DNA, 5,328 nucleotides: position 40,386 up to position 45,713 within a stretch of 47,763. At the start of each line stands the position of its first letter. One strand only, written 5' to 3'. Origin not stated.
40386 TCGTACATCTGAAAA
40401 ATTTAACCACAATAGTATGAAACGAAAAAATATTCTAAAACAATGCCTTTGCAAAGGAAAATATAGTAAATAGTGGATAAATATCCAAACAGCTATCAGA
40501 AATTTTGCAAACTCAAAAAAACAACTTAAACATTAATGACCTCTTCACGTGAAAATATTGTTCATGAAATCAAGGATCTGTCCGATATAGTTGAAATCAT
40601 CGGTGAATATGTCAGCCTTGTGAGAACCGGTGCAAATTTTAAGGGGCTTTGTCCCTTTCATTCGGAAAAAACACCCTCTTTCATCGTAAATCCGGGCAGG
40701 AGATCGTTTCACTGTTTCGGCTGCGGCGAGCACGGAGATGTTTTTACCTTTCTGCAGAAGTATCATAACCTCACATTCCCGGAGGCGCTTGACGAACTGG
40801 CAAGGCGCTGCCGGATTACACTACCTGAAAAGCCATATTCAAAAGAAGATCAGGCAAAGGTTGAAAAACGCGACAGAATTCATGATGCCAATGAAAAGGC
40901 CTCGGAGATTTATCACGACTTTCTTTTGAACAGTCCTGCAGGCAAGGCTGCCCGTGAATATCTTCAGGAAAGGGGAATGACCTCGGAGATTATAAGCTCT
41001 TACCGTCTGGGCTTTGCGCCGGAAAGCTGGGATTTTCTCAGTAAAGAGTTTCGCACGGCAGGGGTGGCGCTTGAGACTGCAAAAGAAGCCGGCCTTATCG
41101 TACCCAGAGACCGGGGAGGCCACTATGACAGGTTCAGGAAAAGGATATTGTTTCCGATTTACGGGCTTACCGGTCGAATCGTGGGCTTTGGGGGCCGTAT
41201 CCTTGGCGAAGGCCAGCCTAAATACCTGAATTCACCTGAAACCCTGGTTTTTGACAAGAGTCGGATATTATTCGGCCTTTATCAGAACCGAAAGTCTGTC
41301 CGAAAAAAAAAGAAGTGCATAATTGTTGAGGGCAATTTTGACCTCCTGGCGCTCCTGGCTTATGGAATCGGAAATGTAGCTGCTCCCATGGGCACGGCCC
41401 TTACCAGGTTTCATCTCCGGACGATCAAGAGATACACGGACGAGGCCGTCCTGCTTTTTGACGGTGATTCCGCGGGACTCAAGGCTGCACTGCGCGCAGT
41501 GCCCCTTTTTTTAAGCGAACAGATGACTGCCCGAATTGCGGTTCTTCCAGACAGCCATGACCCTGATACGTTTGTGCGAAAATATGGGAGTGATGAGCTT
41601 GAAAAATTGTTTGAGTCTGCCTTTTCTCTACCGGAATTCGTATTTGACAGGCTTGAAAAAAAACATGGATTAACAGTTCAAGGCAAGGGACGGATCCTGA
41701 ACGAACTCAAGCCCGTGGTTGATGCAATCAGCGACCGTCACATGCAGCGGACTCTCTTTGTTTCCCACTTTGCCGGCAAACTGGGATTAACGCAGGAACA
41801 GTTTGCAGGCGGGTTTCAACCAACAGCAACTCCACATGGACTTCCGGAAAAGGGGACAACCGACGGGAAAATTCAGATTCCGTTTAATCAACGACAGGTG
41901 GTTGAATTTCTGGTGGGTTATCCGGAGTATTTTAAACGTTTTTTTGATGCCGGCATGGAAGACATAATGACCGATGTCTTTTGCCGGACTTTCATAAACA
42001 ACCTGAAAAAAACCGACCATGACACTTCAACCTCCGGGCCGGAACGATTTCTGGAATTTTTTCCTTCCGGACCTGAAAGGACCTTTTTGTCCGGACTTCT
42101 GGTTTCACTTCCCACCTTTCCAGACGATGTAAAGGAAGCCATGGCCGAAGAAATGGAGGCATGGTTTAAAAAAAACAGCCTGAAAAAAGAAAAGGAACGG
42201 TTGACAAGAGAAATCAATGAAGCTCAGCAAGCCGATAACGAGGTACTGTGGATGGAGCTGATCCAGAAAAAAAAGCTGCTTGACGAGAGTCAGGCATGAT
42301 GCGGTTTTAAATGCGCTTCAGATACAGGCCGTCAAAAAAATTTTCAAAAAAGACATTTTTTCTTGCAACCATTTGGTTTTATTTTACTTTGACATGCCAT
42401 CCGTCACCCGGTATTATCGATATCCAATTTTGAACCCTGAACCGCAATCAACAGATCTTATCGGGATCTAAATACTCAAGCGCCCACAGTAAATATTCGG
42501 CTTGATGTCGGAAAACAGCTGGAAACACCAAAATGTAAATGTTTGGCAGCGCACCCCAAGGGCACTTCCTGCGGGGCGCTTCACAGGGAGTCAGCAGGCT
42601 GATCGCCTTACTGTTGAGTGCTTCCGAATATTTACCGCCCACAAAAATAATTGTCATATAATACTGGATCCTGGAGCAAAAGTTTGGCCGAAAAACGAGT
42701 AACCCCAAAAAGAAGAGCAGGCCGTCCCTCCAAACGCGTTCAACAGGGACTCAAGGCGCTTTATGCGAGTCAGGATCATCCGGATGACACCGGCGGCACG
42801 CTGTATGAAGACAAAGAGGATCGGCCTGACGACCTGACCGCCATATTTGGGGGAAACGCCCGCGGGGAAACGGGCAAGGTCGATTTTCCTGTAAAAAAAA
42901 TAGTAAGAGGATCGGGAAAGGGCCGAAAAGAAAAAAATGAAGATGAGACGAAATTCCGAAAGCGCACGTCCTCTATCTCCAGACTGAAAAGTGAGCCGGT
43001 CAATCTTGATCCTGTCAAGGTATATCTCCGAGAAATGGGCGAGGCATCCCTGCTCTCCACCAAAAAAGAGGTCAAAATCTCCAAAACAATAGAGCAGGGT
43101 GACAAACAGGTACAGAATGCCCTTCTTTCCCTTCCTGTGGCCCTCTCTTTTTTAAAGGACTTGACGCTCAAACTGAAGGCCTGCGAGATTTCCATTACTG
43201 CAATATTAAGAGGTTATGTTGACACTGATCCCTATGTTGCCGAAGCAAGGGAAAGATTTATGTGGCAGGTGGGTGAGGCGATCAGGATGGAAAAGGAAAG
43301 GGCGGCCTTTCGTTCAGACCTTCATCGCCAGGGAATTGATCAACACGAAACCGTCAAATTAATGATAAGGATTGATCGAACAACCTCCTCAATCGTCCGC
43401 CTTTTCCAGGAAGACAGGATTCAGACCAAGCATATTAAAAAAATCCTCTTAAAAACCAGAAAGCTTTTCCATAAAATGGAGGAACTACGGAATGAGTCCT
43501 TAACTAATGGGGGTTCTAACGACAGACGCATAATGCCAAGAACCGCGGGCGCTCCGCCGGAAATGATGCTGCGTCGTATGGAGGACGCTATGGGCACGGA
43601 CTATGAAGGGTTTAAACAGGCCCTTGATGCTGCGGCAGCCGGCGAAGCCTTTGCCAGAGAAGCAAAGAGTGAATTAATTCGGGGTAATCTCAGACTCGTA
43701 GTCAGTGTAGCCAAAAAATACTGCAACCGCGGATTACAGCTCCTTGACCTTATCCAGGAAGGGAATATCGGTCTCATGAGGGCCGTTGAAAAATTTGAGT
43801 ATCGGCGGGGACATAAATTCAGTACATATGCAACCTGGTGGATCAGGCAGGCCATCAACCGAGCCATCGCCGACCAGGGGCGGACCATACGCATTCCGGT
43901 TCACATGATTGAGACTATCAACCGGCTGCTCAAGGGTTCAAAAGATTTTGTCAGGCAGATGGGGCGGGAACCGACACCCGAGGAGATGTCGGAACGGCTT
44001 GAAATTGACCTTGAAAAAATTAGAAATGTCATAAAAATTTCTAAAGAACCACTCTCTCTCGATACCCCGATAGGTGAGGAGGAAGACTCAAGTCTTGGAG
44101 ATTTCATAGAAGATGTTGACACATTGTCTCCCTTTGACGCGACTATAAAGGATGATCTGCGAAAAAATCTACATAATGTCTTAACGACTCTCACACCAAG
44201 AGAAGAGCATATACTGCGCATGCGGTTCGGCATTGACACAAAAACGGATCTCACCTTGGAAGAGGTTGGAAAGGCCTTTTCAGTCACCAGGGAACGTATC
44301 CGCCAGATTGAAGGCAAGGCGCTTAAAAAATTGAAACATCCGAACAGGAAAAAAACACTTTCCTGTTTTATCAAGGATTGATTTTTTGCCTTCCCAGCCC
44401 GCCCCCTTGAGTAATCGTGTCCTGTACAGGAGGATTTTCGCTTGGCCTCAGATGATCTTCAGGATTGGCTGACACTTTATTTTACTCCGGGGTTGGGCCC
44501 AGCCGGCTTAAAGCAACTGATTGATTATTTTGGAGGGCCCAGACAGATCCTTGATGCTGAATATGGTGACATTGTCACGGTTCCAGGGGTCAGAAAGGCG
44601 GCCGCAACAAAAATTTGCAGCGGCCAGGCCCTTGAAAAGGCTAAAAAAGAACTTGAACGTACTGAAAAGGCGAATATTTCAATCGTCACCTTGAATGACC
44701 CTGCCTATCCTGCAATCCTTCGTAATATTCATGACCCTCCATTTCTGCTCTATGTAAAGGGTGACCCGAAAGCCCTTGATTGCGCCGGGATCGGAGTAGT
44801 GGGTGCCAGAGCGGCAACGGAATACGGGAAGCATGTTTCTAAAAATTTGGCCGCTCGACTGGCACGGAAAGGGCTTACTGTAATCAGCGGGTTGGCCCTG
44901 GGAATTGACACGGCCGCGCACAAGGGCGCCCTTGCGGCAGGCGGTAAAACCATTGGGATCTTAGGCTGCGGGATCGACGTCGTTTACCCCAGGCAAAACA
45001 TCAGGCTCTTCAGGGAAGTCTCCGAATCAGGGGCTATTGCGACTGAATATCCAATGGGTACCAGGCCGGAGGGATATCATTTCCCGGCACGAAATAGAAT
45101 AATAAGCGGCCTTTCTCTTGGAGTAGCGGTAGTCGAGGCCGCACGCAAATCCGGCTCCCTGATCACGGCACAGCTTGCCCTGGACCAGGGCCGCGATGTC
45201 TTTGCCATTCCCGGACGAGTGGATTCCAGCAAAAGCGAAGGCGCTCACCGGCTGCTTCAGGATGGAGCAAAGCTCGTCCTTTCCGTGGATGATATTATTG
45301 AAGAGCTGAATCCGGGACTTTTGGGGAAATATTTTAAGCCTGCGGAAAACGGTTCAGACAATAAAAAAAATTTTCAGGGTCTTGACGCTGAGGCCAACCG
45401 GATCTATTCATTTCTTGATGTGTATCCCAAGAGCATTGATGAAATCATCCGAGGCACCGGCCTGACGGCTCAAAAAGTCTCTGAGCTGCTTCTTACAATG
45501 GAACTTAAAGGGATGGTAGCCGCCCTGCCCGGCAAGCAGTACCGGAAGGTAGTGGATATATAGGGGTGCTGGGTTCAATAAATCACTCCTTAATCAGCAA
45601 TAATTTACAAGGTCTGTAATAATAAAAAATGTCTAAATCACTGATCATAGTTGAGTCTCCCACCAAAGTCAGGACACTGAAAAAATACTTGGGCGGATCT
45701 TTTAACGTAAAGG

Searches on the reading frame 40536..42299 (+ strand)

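Call 42: search_protein_families(library=pfam, max_evalue=0.0001, proteins=[window:40536-42299:+])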
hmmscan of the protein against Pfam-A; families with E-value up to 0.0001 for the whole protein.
window:40536-42299:+ (587 aa): 7 families
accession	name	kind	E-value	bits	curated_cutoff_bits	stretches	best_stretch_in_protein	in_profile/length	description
PF08275.17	DNAG_N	-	2.8e-40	137.8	26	1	127-251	2-127/128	DNA primase catalytic core, N-terminal domain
PF01807.25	Zn_ribbon_DnaG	-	8.4e-35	119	24.9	1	6-98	3-95/98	CHC2 zinc finger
PF13155.12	Toprim_2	-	1.7e-16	60.8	22.1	1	262-346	1-87/88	Toprim-like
PF13662.12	Toprim_4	-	8.2e-14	52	25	1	260-333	2-82/85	Toprim domain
PF01751.28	Toprim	-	5.3e-10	39.8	23.1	1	262-329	3-88/96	Toprim domain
PF10410.14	DnaB_bind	-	4.9e-07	30.3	20.6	1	367-421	2-56/56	DnaB-helicase binding domain of primase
PF13362.12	Toprim_3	-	6e-06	27.1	27.2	1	261-353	2-95/95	Toprim domain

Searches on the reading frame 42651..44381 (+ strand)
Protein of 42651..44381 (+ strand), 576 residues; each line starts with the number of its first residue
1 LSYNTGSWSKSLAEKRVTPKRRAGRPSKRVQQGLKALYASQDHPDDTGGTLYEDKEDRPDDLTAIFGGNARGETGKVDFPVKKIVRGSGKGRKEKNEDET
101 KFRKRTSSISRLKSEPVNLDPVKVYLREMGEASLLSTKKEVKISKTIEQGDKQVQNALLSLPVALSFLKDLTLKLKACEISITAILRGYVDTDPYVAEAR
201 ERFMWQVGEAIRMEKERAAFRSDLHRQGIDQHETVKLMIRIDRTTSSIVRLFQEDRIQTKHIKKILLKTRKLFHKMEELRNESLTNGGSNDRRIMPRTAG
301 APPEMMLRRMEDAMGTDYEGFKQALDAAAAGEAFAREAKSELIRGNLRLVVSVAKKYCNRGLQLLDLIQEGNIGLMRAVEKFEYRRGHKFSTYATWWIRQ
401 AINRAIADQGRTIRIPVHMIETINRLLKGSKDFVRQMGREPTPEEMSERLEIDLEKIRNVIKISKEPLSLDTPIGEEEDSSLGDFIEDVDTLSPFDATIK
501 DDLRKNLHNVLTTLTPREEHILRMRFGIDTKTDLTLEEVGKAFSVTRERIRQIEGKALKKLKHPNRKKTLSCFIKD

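Call 42: search_protein_families(library=pfam, max_evalue=0.0001, proteins=[window:42651-44381:+])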
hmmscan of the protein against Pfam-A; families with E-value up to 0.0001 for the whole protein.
window:42651-44381:+ (576 aa): 4 families
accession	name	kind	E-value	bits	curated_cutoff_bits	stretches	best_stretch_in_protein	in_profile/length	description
PF04539.22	Sigma70_r3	-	6.3e-24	84.3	25.3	1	421-497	1-77/78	Sigma-70 region 3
PF04542.20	Sigma70_r2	-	5.8e-23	80.9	24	1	342-412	1-71/71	Sigma-70 region 2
PF04545.22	Sigma70_r4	-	5.6e-17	61.4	24.1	1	511-563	2-50/50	Sigma-70, region 4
PF00140.25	Sigma70_r1_2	-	3.3e-09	37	22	1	120-152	1-33/34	Sigma-70 factor, region 1.2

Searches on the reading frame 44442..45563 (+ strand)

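Call 42: search_protein_families(library=pfam, max_evalue=0.0001, proteins=[window:44442-45563:+])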
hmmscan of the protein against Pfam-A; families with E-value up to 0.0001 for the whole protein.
window:44442-45563:+ (373 aa): 3 families
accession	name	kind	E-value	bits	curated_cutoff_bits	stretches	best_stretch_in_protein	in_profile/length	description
PF02481.21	DNA_processg_A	-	1.1e-78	263.8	29.6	1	74-280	2-211/212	DNA recombination-mediator protein A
PF17782.7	DprA_WH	-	1.1e-14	54.6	22.9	1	313-365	9-61/61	DprA winged helix domain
PF18306.6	LDcluster4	-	2.4e-07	30.9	26.3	1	117-176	4-64/151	SLOG cluster4 family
